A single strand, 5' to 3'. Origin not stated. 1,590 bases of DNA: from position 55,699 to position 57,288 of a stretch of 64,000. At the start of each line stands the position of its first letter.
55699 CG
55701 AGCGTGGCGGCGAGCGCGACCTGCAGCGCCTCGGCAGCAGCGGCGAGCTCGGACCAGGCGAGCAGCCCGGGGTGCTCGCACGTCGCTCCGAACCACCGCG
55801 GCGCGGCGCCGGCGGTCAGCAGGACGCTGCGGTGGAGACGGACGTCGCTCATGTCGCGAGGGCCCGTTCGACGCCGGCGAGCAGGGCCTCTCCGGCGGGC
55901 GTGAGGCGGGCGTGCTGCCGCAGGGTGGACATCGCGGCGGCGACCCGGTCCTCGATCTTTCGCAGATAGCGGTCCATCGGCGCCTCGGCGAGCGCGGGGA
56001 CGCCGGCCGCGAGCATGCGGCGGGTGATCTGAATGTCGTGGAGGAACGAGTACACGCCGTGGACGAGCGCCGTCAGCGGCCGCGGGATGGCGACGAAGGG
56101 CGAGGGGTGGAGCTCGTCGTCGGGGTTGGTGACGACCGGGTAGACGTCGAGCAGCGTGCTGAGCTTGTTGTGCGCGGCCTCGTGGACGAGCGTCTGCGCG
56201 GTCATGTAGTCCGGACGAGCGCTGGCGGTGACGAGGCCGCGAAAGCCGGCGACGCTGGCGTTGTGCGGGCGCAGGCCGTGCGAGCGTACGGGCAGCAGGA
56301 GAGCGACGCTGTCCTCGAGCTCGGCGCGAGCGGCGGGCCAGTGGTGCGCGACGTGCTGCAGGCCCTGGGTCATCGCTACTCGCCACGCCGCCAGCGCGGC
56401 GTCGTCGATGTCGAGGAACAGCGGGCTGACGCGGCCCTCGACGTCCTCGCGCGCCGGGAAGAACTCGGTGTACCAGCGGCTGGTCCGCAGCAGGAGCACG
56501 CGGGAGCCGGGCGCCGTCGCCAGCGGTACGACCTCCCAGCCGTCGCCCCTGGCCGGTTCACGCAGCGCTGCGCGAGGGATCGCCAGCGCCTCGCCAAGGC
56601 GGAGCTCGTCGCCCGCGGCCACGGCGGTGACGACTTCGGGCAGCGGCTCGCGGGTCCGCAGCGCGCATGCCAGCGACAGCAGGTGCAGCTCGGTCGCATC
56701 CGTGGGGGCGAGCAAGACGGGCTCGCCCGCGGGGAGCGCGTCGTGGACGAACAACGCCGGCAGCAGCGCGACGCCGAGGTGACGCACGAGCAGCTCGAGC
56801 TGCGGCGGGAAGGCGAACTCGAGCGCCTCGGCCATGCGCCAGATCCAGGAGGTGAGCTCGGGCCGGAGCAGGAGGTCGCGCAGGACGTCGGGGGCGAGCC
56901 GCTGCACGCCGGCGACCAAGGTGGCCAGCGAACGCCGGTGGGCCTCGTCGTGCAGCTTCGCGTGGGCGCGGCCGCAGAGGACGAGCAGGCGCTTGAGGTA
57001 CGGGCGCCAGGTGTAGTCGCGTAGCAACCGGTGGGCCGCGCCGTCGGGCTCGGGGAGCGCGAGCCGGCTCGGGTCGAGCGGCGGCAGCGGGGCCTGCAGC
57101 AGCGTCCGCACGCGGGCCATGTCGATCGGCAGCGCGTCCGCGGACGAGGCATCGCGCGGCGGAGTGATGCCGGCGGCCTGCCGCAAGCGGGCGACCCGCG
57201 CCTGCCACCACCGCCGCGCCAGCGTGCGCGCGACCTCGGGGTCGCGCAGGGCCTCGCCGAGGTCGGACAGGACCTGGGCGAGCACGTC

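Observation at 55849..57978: Unusual fusion of a JmjC-type cupin oxygenase with an HExxH-motif domain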

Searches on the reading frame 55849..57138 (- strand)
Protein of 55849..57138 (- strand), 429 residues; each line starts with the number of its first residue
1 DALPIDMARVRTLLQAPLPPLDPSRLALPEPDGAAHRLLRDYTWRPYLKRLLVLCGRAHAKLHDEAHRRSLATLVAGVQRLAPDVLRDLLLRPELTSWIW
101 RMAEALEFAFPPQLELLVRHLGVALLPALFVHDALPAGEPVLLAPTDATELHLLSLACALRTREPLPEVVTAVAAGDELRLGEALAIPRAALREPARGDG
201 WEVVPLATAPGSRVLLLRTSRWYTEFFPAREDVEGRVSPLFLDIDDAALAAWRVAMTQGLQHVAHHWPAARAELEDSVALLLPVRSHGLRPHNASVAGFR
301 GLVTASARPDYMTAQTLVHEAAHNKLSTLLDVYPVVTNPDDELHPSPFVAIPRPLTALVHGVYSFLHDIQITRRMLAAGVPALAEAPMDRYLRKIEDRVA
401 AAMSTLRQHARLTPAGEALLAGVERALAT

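Call 46: search_solved_structures(query=A3, max_evalue=0.01, show_alignments=1)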
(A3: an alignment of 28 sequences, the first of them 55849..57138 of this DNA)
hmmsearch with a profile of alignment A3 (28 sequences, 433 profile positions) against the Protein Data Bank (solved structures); distinct sequences matched with E-value up to 0.01: 2.
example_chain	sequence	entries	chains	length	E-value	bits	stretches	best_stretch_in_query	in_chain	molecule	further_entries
22nu_A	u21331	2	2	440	2.9e-13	52.9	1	76-428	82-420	Radical SAM core domain-containing protein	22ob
8s5f_A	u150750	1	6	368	5.5e-13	52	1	312-428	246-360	ChlH from Chlorogloeopsis sp.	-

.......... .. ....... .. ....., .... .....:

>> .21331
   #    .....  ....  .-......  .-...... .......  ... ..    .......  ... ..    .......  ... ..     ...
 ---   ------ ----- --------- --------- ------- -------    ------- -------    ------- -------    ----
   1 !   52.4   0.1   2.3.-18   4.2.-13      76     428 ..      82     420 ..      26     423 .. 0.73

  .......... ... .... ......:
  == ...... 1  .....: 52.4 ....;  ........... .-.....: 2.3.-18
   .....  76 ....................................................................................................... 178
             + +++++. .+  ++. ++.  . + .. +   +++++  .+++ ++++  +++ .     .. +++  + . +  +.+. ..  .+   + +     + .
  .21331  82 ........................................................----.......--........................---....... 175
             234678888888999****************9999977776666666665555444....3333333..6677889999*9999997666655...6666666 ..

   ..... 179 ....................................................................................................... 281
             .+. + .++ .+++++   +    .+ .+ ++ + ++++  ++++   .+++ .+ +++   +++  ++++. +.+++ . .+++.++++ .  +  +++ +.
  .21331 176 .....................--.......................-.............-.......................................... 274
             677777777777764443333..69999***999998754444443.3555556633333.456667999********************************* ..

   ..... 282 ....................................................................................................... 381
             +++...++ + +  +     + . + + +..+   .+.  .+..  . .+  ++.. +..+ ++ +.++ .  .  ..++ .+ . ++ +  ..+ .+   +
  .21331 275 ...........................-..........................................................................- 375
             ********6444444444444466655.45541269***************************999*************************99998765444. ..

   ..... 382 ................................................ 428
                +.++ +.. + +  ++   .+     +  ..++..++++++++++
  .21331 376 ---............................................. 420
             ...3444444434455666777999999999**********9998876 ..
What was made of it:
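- On αKG-HExxH peptide β-hydroxylases (TIGR04267 / IPR026337): A profile hit to 22nu spans about 350 residues (call 46).
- Full-length homology to solved αKG-HExxH oxygenases (call 46).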
